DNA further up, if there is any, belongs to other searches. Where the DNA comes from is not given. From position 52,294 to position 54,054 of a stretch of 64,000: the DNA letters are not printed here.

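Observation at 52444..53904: Class-B (cobalamin) radical SAM enzyme embedded between the CLF and ACP genes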

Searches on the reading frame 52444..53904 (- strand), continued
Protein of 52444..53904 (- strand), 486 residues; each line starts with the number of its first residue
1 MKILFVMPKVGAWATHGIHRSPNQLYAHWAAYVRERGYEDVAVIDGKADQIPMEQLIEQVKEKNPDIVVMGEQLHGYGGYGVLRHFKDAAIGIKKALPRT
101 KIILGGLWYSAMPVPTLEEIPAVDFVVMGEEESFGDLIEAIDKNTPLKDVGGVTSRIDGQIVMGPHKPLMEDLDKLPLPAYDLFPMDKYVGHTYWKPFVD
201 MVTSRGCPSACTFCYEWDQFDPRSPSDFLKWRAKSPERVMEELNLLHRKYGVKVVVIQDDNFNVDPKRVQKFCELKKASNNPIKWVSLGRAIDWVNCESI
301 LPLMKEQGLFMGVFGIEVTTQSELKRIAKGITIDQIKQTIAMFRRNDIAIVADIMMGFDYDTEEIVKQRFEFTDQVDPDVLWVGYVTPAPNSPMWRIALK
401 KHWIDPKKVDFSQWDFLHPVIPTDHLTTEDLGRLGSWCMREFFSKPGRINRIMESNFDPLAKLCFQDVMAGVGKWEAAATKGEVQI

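Call 59: search_protein_families(library=ncbifam, proteins=[L089:4339-5847:+, L088:6912-8339:+], max_evalue=1e-20)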
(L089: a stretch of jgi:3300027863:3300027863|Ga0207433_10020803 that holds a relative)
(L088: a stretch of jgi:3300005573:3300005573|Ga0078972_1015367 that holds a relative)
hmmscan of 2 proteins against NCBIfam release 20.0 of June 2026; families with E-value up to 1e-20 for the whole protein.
L089:4339-5847:+ (502 aa): 92 families (the best 25 are shown)
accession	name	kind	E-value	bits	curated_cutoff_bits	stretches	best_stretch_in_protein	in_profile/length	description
NF004837.0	PRK06187.1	subfamily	8.1e-132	440.2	476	1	1-499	8-520/531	long-chain-fatty-acid--CoA ligase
NF006182.0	PRK08316.1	subfamily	3e-107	359.3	663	1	3-499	13-515/523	fatty acyl-CoA synthetase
NF005307.0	PRK06839.1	equivalog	1.5e-99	333.9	748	1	7-501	8-493/496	o-succinylbenzoate--CoA ligase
NF052269.1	Staph_lig_FadD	equivalog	2e-97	326.6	650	1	6-500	5-492/499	long-chain-fatty-acid--CoA ligase FadD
NF006181.0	PRK08314.1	subfamily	5.7e-96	322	705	1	132-500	180-553/563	long-chain-fatty-acid--CoA ligase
NF005801.1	PRK07656.1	equivalog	2.5e-94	316.7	657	1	3-498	3-500/500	FadD3 family acyl-CoA ligase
NF005857.1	PRK07786.1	exception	1.5e-89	300.9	733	1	4-499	12-510/513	fatty-acid--CoA ligase FadD5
NF002966.0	PRK03640.1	equivalog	5.8e-89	298.9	556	1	3-500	4-479/483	o-succinylbenzoate--CoA ligase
NF009233.0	PRK12583.1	subfamily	3.7e-88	296.3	832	1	3-500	20-549/558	fatty acid CoA ligase family protein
NF004797.0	PRK06145.1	equivalog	8.4e-87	291.6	850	1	3-499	4-493/499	acyl-CoA synthetase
NF004822.0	PRK06178.1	equivalog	4.4e-85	286.4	782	1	137-499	190-565/571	acyl-CoA synthetase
NF005676.0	PRK07470.1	equivalog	9.5e-84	281.9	774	1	1-499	20-527/544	acyl-CoA synthetase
NF005947.1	PRK08008.1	equivalog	1.6e-82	277.8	651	1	3-497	9-517/518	crotonobetaine/carnitine-CoA ligase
TIGR03098.1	ligase_PEP_1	hypoth_equivalog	3.5e-82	276.5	592.35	1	3-498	2-515/517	acyl-CoA ligase (AMP-forming), exosortase A system-associated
NF005702.0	PRK07514.1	subfamily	5.8e-82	275.7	558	1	5-499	7-498/506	malonyl-CoA synthase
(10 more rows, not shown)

L088:6912-8339:+ (475 aa): 36 families (the best 25 are shown)
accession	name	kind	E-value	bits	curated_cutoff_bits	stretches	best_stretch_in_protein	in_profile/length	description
TIGR01804.1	BADH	equivalog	1.6e-107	359.9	668.6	1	7-460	1-467/467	betaine-aldehyde dehydrogenase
NF010000.0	PRK13473.1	subfamily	5.8e-98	328.6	615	1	7-463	6-471/475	aminobutyraldehyde dehydrogenase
NF009725.0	PRK13252.1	equivalog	7.8e-95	318.1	593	1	5-468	8-483/488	betaine-aldehyde dehydrogenase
TIGR02299.1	HpaE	equivalog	3.5e-84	283.2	638.35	1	6-467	3-479/488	5-carboxymethyl-2-hydroxymuconate semialdehyde dehydrogenase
TIGR03216.1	OH_muco_semi_DH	equivalog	1.4e-82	277.9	693.25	1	6-464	3-479/481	2-hydroxymuconic semialdehyde dehydrogenase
NF045736.1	PaDhStyDRhodo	equivalog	1.6e-81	274.3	800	1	6-464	5-477/479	phenylacetaldehyde dehydrogenase StyD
NF040648.1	lactal_redase_Meth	equivalog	2.7e-80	270.7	650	1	7-464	2-462/463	lactaldehyde dehydrogenase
NF006916.0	PRK09407.1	equivalog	6.4e-80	269.2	521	1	14-463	31-491/526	succinic semialdehyde dehydrogenase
NF050026.1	AcaldDHExaC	equivalog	1.3e-77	261.6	900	1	3-468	15-497/503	acetaldehyde dehydrogenase ExaC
NF007497.0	PRK10090.1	equivalog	2.4e-77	260.8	500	1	2-462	5-475/480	aldehyde dehydrogenase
TIGR03374.1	ABALDH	equivalog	1.4e-75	254.9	909.3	1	15-463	14-470/472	aminobutyraldehyde dehydrogenase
TIGR01780.1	SSADH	subfamily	1.8e-74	251.2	646.35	1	22-460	2-448/448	succinate-semialdehyde dehydrogenase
NF045735.1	PaDhStyDPseudo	equivalog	1.8e-71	241.3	850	1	8-464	7-481/483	phenylacetaldehyde dehydrogenase StyD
NF042993.1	AlphKGSA_gudD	equivalog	1e-70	238.8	770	1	3-460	3-476/481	alpha-ketoglutaric semialdehyde dehydrogenase GucD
NF007352.0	PRK09847.1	equivalog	1.7e-67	228.1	850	1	7-466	23-493/495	aldehyde dehydrogenase PuuC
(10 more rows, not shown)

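Call 71: list_cluster_members(proteins=[P0124, P0122, P0121, P0123, P0048])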
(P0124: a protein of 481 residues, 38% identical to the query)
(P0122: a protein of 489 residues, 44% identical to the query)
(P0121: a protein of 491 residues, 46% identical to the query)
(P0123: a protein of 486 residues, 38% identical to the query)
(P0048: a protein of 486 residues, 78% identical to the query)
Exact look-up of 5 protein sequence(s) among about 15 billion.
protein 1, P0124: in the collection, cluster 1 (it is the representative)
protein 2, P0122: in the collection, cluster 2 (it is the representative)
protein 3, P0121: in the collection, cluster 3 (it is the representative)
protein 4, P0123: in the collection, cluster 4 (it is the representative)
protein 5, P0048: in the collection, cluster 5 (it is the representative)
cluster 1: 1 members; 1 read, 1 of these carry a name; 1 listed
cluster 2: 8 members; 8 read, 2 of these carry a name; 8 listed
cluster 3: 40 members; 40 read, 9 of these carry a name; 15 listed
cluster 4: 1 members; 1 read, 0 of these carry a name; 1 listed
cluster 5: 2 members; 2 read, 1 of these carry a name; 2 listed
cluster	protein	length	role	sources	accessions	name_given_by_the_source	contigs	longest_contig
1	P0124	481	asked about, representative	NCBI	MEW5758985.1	MAG: radical SAM protein [Candidatus Omnitrophota bacterium]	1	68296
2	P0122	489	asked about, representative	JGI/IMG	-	-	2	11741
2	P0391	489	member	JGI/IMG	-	radical SAM superfamily enzyme YgiQ (UPF0313 family)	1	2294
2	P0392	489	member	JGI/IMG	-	radical SAM superfamily enzyme YgiQ (UPF0313 family)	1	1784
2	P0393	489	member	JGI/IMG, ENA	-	-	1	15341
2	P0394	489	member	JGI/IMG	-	-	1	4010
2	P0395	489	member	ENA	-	-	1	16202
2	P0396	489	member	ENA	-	-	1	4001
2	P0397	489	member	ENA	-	-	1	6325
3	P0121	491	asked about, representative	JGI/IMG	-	anaerobic magnesium-protoporphyrin IX monomethyl ester cyclase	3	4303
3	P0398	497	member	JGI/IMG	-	anaerobic magnesium-protoporphyrin IX monomethyl ester cyclase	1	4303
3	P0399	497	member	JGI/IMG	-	anaerobic magnesium-protoporphyrin IX monomethyl ester cyclase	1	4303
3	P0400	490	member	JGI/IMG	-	anaerobic magnesium-protoporphyrin IX monomethyl ester cyclase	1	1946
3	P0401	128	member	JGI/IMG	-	hypothetical protein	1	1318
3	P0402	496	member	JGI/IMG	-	radical SAM superfamily enzyme YgiQ (UPF0313 family)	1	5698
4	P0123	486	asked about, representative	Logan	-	-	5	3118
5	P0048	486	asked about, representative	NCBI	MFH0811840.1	MAG: radical SAM protein [Pseudomonadota bacterium]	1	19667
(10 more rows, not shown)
